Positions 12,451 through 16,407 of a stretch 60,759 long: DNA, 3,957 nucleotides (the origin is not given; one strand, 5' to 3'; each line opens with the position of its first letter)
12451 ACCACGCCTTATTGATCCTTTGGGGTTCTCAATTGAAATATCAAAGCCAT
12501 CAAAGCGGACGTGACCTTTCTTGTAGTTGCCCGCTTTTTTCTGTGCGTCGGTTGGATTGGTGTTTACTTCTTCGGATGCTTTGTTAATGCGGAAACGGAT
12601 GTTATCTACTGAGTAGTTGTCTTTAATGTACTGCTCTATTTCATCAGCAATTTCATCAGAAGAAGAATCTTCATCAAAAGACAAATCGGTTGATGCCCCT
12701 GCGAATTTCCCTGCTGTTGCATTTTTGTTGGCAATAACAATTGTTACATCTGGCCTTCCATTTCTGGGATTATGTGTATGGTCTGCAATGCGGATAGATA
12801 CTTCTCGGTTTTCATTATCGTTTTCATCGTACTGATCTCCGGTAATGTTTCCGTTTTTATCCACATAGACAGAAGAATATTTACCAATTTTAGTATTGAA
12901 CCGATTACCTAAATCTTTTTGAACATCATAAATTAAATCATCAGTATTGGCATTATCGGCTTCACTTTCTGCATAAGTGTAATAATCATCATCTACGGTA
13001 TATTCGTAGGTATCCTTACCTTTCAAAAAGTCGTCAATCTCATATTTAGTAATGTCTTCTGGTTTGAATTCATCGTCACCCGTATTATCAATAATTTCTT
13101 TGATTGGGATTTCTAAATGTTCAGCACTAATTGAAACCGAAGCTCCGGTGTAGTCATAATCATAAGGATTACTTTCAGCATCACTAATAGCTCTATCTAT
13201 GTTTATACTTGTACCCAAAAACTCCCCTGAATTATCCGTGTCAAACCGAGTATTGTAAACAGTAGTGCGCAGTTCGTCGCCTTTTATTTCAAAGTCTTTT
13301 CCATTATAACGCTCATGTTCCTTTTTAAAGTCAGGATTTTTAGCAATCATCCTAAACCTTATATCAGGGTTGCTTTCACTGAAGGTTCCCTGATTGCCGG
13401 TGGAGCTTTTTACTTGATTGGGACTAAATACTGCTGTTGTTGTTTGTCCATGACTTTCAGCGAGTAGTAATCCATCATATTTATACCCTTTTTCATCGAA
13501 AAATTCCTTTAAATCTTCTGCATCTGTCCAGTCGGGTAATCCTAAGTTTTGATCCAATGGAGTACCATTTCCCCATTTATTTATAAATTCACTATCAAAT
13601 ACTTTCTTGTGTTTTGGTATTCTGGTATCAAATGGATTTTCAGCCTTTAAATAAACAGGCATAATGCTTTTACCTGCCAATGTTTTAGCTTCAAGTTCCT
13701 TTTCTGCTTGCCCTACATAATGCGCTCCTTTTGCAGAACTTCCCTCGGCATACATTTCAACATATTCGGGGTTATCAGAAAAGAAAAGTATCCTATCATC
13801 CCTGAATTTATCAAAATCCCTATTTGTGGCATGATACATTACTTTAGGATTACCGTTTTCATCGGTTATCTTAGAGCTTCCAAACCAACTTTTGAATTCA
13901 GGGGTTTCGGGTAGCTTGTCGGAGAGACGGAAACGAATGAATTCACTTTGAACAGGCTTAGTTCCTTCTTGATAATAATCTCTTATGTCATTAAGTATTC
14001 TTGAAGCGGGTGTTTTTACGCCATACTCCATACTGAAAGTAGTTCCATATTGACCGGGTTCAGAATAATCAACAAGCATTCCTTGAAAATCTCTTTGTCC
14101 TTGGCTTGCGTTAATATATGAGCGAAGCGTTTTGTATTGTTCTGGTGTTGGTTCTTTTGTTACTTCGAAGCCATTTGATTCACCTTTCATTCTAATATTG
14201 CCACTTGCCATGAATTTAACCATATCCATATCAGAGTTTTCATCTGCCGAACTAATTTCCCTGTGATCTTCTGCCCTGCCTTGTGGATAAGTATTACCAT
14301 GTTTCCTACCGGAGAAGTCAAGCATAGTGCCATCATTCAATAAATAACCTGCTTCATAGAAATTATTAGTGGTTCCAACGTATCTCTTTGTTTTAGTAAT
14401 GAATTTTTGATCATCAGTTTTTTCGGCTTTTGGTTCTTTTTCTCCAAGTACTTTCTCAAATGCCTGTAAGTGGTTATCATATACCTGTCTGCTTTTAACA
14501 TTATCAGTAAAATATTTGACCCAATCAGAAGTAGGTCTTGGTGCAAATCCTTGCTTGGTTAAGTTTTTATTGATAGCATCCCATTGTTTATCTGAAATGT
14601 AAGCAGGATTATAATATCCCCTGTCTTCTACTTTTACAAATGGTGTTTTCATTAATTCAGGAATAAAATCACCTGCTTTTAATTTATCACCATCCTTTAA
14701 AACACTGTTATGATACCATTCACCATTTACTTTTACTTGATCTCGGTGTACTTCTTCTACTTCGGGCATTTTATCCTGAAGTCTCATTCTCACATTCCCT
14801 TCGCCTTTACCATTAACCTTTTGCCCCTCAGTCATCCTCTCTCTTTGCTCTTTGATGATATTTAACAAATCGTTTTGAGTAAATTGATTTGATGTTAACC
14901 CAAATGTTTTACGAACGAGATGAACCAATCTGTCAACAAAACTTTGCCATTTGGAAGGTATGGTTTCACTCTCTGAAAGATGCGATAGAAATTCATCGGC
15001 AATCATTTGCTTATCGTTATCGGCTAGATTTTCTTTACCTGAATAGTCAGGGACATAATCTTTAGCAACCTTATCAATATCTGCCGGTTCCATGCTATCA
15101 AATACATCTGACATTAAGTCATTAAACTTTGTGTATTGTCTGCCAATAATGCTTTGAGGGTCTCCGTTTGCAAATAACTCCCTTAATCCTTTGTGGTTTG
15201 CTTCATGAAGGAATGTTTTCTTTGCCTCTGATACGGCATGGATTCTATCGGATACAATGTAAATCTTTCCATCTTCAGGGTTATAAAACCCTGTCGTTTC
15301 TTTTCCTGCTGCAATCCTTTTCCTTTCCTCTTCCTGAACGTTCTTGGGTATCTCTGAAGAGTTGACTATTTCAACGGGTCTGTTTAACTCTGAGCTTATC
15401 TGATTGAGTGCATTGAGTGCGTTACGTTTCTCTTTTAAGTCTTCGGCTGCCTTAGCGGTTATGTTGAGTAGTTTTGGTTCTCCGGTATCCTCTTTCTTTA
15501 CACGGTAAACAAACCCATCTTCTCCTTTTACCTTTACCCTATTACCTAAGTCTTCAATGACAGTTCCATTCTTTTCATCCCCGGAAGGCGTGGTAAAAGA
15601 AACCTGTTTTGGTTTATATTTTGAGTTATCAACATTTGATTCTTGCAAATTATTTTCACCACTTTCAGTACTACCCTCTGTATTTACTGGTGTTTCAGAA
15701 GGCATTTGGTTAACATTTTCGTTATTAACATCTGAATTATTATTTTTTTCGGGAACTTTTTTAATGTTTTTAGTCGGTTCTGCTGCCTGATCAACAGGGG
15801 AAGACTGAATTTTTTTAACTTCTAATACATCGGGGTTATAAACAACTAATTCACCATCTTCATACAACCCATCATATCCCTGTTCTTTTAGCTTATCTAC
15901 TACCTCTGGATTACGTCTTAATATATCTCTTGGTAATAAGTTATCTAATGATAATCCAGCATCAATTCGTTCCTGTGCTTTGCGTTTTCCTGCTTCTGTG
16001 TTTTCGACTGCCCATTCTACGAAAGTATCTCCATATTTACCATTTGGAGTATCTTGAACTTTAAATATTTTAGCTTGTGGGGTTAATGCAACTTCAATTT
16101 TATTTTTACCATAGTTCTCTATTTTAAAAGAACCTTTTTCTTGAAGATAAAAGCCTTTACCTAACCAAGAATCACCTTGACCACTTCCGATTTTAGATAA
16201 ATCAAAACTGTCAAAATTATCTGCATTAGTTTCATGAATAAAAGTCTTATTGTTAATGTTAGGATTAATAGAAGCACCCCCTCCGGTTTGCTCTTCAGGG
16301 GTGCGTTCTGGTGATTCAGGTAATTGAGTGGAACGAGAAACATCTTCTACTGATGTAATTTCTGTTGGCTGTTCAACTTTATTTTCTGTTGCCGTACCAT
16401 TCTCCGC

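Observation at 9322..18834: A 3170-aa multi-enzyme polyvalent-type protein, probably a virion-delivered effector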

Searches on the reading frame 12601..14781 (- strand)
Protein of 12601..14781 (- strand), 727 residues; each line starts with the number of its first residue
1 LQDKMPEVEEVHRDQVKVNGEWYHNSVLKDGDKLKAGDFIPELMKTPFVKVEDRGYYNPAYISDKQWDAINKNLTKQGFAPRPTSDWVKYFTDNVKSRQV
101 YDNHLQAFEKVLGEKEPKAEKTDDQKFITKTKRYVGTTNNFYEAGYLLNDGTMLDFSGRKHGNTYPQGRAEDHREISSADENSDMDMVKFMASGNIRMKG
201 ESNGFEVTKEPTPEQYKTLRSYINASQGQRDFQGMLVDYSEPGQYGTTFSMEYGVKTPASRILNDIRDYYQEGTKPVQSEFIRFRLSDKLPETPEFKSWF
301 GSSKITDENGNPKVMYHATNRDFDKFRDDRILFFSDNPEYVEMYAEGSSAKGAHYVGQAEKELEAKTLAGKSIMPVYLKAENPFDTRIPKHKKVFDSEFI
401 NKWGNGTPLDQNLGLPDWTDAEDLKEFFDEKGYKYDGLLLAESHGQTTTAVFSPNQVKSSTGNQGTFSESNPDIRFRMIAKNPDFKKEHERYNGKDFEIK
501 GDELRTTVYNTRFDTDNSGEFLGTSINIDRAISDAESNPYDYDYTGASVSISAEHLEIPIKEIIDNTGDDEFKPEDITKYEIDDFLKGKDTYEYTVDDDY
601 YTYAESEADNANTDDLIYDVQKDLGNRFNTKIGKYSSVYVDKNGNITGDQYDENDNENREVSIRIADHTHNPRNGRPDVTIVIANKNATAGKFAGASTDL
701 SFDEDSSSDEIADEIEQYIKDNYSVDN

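Call 47: search_dna_similar(query=window:12601-14781:-, collection=phages, mode=protein, max_evalue=0.001, max_rows=25)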
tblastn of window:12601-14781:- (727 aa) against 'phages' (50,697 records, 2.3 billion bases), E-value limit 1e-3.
Records with a match: 76; places in all: 80; records where one place covers at least 80% of the query: 0.
Best place of each record, by identity: <60% 76.
By first word of the organism name: Bacteriophage 44; uncultured 7; Dickeya 6; Caulobacter 4; Pseudomonas 4; Tenacibaculum 2; Tunturiibacter 1; Rhodobacteraceae 1; Dolichospermum 1; Pseudoalteromonas 1; and 5 more.
By host as written in the record: Helicobacter cinaedi 42; - 11; Dickeya solani MK10 4; Caulobacter vibrioides CB15 3; Pseudomonas aeruginosa ATCC 27853 2; Dickeya solani 2; Tenacibaculum sp. 2; Caulobacter vibrioides 1; and 9 more.
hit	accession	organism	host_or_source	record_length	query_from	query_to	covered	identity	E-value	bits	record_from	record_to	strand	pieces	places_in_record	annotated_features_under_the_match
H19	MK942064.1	Caulobacter phage Jess A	Caulobacter vibrioides CB15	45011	292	474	25%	33.2%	9e-16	88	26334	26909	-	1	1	lysis protein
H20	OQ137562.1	Caulobacter phage RapA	Caulobacter vibrioides CB15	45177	292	474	25%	33.2%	9e-16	88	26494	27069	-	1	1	RapA_gp039c: lysis protein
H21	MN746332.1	Caulobacter phage SR18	Caulobacter vibrioides CB15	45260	292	474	25%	33.2%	9e-16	88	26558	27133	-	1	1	hypothetical protein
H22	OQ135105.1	Caulobacter phage BL94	Caulobacter vibrioides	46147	292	474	25%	33.2%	9e-16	88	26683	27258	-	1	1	BL94_gp037c: lysis protein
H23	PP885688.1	Tunturiibacter phage Tunturi_5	Tunturiibacter psychrotolerans X4BP1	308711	261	474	29%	28.3%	7e-9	66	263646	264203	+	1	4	MutT/NUDIX hydrolase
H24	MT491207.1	Pseudomonas phage vB_PaeM_USP_18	Pseudomonas aeruginosa ATCC 27853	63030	288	476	26%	29.8%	5e-11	72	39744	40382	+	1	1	hypothetical protein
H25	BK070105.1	Bacteriophage sp.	Helicobacter cinaedi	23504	302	474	24%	32.3%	6e-4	49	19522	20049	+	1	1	hypothetical protein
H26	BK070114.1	Bacteriophage sp.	Helicobacter cinaedi PAGU611 DNA genome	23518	302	474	24%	32.3%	6e-4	49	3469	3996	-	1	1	hypothetical protein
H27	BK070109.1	Bacteriophage sp.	Helicobacter cinaedi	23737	302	474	24%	32.3%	6e-4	49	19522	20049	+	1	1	hypothetical protein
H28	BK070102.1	Bacteriophage sp.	Helicobacter cinaedi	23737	302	474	24%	32.3%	6e-4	49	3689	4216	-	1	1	hypothetical protein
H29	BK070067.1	Bacteriophage sp.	Helicobacter cinaedi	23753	302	474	24%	32.3%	6e-4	49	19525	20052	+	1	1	hypothetical protein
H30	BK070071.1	Bacteriophage sp.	Helicobacter cinaedi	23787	302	474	24%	32.3%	6e-4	49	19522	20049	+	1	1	hypothetical protein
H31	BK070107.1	Bacteriophage sp.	Helicobacter cinaedi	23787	302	474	24%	32.3%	6e-4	49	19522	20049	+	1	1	hypothetical protein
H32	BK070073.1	Bacteriophage sp.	Helicobacter cinaedi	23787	302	474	24%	32.3%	6e-4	49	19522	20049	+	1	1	hypothetical protein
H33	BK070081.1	Bacteriophage sp.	Helicobacter cinaedi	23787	302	474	24%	32.3%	6e-4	49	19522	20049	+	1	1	hypothetical protein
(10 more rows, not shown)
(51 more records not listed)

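Call 54: get_annotated_region(hit=H19, flank=3000)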
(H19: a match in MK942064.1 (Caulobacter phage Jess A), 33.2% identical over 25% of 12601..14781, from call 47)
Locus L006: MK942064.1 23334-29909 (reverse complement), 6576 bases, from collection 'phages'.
description: Caulobacter phage Jess A, complete genome.
organism: Caulobacter phage Jess A (NCBI taxid 2584753)
taxonomy: Viruses; Duplodnaviria; Heunggongvirae; Uroviricota; Caudoviricetes; Rauchvirus
host: Caulobacter vibrioides CB15; source: -; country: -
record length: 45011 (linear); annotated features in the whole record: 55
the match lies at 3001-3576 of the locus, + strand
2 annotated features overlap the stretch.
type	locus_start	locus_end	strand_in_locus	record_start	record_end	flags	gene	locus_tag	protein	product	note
CDS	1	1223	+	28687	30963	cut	-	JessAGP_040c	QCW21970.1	lysis protein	-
CDS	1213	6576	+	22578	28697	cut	-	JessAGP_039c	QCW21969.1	lysis protein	-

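Call 55: get_annotated_region(hit=H24, flank=3000)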
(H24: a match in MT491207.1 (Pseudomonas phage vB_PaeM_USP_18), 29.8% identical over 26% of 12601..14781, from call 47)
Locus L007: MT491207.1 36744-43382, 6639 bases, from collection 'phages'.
description: Pseudomonas phage vB_PaeM_USP_18, complete genome.
organism: Pseudomonas phage vB_PaeM_USP_18 (NCBI taxid 2743937)
taxonomy: Viruses; Duplodnaviria; Heunggongvirae; Uroviricota; Caudoviricetes
host: Pseudomonas aeruginosa ATCC 27853; source: domestic sewage; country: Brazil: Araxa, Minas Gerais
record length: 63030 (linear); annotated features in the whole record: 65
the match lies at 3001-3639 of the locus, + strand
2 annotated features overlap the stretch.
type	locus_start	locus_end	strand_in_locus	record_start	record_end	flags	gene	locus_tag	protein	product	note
CDS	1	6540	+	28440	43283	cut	-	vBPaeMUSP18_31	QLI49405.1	hypothetical protein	-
CDS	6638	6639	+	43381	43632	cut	-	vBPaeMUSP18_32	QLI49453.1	holin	-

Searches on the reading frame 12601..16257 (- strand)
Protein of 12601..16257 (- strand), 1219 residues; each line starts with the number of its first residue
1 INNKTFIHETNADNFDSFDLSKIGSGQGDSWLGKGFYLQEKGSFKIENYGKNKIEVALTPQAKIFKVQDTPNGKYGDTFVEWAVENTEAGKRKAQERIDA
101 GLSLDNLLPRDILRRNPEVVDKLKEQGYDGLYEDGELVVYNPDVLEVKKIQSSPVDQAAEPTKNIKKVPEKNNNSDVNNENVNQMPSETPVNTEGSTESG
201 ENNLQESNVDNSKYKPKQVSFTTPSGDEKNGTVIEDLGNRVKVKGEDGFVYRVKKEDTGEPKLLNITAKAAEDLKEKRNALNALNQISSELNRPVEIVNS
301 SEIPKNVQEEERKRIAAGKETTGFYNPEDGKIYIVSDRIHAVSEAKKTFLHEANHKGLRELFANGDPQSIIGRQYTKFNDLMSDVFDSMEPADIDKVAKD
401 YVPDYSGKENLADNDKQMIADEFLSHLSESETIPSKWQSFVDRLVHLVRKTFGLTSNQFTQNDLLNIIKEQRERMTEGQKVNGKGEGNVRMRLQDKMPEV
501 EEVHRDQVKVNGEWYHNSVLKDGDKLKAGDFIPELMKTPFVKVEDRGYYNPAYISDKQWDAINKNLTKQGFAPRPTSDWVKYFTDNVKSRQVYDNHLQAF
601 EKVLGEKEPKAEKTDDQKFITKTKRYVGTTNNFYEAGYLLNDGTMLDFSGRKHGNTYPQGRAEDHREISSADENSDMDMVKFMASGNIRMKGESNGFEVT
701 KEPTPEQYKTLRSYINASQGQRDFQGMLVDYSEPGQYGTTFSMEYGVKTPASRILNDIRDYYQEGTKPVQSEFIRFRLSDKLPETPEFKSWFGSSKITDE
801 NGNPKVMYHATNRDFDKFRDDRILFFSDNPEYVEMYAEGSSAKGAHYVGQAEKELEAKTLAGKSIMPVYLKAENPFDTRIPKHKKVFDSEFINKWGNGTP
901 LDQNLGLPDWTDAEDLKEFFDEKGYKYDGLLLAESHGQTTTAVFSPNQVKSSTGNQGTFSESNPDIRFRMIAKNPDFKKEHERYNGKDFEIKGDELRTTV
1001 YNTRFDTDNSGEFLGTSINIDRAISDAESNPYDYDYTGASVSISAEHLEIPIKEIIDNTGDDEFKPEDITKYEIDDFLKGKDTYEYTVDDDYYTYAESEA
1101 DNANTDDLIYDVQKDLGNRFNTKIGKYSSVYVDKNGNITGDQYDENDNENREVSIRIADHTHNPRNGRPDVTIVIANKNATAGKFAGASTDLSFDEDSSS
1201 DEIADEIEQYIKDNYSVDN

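Call 49: search_solved_structures(query=window:12601-16257:-, max_evalue=10)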
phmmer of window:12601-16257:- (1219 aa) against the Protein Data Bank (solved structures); distinct sequences matched with E-value up to 10: 2.
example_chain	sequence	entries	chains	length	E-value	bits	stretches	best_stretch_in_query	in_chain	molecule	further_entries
3k7b_A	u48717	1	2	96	0.79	10.7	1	405-462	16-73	Protein A33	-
4lqf_A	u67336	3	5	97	0.79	10.6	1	405-462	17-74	A33R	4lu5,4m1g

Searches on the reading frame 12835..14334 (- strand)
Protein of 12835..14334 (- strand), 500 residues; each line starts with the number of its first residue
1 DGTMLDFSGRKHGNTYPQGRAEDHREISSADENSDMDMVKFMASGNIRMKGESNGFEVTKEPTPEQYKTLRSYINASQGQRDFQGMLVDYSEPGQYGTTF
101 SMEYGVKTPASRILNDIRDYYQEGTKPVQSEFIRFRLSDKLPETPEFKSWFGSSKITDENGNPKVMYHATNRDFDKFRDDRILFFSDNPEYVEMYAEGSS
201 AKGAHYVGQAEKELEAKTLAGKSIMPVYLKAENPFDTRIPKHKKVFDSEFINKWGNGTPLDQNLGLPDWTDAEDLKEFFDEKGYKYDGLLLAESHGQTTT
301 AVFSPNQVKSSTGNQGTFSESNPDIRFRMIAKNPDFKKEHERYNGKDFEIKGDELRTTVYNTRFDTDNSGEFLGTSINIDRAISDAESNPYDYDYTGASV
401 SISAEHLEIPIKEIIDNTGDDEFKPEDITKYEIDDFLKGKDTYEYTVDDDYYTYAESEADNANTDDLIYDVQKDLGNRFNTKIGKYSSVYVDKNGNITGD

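Call 7: search_protein_families(library=pfam, proteins=[window:12835-14334:-], max_evalue=10)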
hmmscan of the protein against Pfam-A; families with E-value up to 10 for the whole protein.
window:12835-14334:- (500 aa): 1 family
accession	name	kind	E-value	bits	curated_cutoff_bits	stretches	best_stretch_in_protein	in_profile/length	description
PF18760.7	ART-PolyVal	-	3.6e-21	76.8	31.2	1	158-318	1-140/140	ADP-Ribosyltransferase in polyvalent proteins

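Call 10: search_protein_families(library=phrogs, proteins=[window:12835-14334:-], max_evalue=0.1)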
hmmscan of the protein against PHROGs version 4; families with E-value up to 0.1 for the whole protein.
window:12835-14334:- (500 aa): 3 families
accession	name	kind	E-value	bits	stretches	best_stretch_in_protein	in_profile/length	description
phrog_21376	-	unknown function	2.6e-20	72.5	1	143-327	527-698/1664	-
phrog_14770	-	unknown function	5.7e-15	54.1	1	116-333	1340-1533/3427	-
phrog_30335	-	unknown function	5.5e-08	31.3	2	144-178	1858-1900/2900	-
